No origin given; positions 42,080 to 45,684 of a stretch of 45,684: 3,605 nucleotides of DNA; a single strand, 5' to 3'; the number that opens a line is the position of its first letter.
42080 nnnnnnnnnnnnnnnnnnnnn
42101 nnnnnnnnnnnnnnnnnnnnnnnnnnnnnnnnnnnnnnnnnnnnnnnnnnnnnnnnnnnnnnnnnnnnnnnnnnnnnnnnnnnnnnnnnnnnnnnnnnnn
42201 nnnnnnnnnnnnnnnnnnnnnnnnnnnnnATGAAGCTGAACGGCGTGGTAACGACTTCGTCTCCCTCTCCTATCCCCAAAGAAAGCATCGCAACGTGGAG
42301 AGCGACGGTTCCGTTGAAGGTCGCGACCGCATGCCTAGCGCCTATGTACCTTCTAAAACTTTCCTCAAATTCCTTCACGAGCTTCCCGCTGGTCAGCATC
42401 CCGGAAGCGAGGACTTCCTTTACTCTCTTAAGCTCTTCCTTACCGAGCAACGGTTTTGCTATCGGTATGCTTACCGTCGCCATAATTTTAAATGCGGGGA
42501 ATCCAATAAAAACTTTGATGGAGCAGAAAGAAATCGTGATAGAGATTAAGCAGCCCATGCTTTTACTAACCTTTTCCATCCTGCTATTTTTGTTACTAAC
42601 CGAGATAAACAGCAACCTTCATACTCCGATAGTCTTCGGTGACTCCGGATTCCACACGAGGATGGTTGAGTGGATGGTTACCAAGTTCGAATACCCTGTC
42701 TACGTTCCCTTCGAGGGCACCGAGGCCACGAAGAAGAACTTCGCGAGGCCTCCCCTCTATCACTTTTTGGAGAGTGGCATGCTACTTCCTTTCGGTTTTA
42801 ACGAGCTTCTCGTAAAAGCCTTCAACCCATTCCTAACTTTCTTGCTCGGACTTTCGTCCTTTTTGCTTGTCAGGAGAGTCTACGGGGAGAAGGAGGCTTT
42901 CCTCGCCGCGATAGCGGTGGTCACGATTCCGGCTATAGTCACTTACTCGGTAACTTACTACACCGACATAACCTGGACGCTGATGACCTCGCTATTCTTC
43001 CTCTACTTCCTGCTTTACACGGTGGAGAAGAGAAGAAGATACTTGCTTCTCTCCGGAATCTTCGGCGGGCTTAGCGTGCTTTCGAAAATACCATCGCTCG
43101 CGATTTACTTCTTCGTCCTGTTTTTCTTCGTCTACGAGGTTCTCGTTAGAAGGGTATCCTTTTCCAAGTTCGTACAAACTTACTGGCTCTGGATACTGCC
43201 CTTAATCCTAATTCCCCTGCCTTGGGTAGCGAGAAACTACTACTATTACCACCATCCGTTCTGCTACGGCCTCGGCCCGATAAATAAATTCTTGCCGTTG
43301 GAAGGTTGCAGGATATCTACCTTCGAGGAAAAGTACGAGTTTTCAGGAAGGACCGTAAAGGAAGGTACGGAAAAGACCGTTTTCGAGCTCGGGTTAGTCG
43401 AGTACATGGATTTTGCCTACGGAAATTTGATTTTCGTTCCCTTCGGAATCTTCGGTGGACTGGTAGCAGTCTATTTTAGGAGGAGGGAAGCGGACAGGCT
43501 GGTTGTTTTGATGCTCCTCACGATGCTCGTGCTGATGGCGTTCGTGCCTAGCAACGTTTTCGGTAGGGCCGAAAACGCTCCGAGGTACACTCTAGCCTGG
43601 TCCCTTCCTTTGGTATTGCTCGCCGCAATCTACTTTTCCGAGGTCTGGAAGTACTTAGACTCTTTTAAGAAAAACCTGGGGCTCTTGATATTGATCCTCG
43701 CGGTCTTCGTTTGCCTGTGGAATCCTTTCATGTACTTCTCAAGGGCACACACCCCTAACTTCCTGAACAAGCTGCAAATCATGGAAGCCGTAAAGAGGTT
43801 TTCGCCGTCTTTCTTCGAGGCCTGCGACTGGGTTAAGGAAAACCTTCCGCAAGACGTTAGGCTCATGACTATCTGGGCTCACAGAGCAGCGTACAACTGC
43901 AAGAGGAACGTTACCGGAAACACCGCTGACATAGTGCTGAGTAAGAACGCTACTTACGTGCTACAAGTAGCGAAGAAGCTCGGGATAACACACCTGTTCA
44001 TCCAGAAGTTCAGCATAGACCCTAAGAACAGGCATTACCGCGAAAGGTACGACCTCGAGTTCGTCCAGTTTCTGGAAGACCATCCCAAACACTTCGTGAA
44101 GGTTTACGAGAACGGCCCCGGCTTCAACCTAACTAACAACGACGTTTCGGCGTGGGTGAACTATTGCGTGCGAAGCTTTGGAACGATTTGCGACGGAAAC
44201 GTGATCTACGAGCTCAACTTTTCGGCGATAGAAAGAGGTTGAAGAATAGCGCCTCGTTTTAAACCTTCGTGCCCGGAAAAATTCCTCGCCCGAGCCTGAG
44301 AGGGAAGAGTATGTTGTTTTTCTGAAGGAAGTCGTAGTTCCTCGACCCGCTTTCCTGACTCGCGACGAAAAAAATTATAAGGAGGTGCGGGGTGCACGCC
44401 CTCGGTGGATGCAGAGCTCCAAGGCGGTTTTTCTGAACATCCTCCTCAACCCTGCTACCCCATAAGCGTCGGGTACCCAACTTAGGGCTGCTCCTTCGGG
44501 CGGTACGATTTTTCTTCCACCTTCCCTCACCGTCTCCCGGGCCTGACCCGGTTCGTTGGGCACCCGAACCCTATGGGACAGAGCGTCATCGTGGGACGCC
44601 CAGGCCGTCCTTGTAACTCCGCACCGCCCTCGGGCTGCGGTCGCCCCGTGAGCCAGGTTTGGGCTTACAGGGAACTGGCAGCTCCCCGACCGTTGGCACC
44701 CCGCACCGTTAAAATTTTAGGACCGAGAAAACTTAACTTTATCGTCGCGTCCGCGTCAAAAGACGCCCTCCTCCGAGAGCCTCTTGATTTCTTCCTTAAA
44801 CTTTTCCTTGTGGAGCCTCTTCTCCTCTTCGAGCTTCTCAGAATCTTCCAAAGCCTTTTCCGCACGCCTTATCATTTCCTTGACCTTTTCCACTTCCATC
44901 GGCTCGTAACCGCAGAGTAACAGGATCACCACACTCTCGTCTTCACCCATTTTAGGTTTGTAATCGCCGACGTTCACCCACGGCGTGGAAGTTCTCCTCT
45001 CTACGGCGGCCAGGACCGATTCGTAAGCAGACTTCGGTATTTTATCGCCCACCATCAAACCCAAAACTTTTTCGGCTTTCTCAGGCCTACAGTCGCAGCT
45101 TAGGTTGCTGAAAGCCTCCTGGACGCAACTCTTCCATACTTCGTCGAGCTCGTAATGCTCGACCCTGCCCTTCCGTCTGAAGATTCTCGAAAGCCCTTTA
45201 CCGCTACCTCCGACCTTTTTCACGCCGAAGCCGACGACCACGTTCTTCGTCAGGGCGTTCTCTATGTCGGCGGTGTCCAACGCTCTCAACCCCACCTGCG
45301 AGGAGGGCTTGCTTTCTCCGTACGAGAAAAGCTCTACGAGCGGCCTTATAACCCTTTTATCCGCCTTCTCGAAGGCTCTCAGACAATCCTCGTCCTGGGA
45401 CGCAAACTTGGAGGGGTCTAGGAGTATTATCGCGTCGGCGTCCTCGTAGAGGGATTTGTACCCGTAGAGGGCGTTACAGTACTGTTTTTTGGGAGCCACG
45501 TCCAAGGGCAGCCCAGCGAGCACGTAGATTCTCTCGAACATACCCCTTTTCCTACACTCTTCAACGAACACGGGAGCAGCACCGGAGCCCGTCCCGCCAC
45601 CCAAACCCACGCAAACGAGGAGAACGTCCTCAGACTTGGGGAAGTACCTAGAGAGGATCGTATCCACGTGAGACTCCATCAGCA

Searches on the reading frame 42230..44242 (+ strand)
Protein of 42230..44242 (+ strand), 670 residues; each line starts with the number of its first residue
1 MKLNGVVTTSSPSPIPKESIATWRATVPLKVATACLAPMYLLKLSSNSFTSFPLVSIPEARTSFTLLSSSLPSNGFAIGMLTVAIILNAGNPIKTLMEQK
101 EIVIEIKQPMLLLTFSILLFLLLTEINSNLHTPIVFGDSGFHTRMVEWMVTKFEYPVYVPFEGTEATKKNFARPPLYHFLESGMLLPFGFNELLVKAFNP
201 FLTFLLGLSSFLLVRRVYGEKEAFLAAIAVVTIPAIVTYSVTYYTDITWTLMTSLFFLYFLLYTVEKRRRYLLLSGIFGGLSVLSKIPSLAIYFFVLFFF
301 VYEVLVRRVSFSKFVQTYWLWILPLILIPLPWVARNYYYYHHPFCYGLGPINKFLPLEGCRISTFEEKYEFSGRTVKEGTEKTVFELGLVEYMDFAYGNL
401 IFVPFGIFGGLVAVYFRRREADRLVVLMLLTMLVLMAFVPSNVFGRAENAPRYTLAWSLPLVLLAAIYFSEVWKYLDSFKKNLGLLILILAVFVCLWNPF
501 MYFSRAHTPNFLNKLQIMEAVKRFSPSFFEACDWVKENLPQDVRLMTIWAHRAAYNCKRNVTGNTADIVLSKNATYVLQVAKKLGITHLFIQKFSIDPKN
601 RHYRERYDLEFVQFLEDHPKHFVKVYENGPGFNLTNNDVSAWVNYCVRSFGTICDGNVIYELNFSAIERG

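Call 19: search_protein_families(library=pfam, max_evalue=0.001, proteins=[window:42230-44242:+])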
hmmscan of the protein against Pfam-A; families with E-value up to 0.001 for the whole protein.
window:42230-44242:+ (670 aa): 1 family
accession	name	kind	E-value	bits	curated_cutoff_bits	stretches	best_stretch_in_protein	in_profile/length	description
PF13231.12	PMT_2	-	6.4e-13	49.7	26.1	1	173-332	2-160/160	Dolichyl-phosphate-mannose-protein mannosyltransferase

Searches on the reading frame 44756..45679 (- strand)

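Call 19: search_protein_families(library=pfam, max_evalue=0.001, proteins=[window:44756-45679:-])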
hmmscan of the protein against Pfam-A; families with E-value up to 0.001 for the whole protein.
window:44756-45679:- (307 aa): 2 families
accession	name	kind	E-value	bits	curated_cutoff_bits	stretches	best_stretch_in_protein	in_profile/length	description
PF21011.2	CetZ_C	-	2.4e-11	43.9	21.6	1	97-274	2-179/180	Tubulin-like CetZ, C-terminal domain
PF00091.31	Tubulin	-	1.3e-08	35.8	33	1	19-89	108-182/190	Tubulin/FtsZ family, GTPase domain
